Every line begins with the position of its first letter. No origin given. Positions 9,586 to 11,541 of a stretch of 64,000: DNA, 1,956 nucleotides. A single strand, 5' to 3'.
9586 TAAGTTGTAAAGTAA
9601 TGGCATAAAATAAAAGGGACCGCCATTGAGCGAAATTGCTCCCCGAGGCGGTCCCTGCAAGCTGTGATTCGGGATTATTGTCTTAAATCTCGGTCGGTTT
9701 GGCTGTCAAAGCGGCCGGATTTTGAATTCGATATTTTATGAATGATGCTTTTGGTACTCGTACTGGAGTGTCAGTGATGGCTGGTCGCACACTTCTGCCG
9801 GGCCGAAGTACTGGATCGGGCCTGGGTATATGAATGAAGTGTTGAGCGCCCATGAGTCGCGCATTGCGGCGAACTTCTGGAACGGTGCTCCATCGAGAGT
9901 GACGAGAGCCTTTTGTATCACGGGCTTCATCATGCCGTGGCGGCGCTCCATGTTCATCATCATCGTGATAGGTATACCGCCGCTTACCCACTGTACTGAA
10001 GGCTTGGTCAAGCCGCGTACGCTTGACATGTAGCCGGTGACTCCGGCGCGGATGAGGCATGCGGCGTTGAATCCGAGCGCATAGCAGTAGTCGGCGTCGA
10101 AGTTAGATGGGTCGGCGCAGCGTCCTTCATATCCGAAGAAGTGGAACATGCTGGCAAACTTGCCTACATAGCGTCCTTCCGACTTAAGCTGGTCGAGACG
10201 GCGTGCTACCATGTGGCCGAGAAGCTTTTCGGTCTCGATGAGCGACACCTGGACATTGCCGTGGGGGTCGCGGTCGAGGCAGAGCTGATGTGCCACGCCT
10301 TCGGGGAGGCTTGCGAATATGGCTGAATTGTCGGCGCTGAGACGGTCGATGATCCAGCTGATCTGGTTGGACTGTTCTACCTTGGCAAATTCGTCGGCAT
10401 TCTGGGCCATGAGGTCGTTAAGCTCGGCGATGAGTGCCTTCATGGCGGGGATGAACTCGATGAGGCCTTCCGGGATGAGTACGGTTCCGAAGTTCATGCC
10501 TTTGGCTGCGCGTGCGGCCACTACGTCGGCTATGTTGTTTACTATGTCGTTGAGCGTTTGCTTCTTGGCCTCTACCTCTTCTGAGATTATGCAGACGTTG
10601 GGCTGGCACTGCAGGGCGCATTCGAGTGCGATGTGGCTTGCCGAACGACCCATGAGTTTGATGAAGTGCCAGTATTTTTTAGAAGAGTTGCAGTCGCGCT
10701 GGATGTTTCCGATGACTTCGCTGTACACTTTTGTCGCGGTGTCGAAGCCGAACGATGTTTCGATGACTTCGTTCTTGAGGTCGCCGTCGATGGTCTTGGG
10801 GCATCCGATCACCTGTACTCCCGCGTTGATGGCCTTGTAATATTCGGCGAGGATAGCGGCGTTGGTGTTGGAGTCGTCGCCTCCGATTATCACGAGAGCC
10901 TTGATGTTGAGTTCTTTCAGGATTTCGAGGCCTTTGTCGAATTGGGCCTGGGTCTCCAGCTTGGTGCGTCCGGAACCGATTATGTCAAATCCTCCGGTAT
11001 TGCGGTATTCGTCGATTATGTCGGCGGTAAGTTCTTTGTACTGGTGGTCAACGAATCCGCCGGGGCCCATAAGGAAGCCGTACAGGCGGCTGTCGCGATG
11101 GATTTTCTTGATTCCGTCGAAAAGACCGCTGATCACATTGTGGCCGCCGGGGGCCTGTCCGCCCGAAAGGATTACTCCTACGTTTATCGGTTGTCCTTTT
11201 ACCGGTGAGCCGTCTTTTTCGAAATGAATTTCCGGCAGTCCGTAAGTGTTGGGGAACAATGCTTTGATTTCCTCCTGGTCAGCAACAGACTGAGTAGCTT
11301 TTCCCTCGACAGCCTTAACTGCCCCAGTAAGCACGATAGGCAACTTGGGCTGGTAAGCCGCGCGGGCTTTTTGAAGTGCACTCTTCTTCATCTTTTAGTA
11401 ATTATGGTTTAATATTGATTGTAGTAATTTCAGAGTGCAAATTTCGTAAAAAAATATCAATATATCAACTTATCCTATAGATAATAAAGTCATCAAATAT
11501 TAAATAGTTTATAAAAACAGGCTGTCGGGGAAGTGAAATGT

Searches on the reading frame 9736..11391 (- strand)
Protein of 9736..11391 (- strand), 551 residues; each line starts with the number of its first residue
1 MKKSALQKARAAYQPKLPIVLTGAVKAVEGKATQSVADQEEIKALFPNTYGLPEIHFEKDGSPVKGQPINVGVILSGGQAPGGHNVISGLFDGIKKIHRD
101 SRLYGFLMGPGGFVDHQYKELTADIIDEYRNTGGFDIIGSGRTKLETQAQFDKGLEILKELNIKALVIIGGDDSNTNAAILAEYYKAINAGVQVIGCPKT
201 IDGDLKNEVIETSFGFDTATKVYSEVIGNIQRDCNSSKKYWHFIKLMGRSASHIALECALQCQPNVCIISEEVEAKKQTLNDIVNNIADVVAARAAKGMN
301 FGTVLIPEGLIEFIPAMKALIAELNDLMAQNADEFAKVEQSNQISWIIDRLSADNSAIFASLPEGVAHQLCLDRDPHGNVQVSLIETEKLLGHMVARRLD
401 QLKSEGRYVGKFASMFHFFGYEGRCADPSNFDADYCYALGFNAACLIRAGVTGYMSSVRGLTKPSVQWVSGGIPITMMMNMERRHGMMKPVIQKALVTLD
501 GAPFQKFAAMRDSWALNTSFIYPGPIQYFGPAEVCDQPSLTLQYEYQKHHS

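Call 42: find_encoding_contigs(protein=window:9736-11391:-, flank=10000, max_places=3)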
Protein window:9736-11391:- (551 aa): 11 contigs read that carry it; 3 places shown.
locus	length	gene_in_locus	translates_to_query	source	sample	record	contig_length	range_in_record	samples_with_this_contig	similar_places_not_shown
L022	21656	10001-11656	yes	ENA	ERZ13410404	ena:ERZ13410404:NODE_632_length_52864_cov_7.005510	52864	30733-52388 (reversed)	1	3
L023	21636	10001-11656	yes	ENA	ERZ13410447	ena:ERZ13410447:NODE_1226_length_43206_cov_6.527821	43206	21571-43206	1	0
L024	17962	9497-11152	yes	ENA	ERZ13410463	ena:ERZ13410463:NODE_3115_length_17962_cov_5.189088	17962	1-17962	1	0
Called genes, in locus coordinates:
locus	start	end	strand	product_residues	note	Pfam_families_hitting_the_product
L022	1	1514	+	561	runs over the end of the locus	PF00005:ABC_tran, PF02463:SMC_N (faint), PF13476:AAA_23 (faint), PF13555:AAA_29 (faint), PF13304:AAA_21 (faint), PF12848:ABC_tran_Xtn, PF00005:ABC_tran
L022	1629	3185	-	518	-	PF00089:Trypsin, PF13365:Trypsin_2, PF00595:PDZ, PF13180:PDZ_2, PF17820:PDZ_6, PF12812:PDZ_1 (weak)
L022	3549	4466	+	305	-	PF04015:DUF362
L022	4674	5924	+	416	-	PF13734:Inhibitor_I69, PF01640:Peptidase_C10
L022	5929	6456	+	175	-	-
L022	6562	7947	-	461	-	PF02878:PGM_PMM_I, PF02879:PGM_PMM_II, PF02880:PGM_PMM_III, PF00408:PGM_PMM_IV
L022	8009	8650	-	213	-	PF16109:DUF4827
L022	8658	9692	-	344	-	PF01368:DHH, PF02272:DHHA1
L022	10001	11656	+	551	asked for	PF00365:PFK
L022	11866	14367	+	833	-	PF02563:Poly_export, PF10531:SLBB (weak), PF22461:SLBB_2, PF10531:SLBB, PF22461:SLBB_2 (weak), PF10531:SLBB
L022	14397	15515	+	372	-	PF02706:Wzz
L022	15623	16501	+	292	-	PF19576:Acyltransf_2, PF01553:Acyltransferase (weak)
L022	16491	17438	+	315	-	PF13444:Acetyltransf_5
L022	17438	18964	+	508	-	-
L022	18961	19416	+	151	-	-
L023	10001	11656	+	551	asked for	PF00365:PFK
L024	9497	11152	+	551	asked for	PF00365:PFK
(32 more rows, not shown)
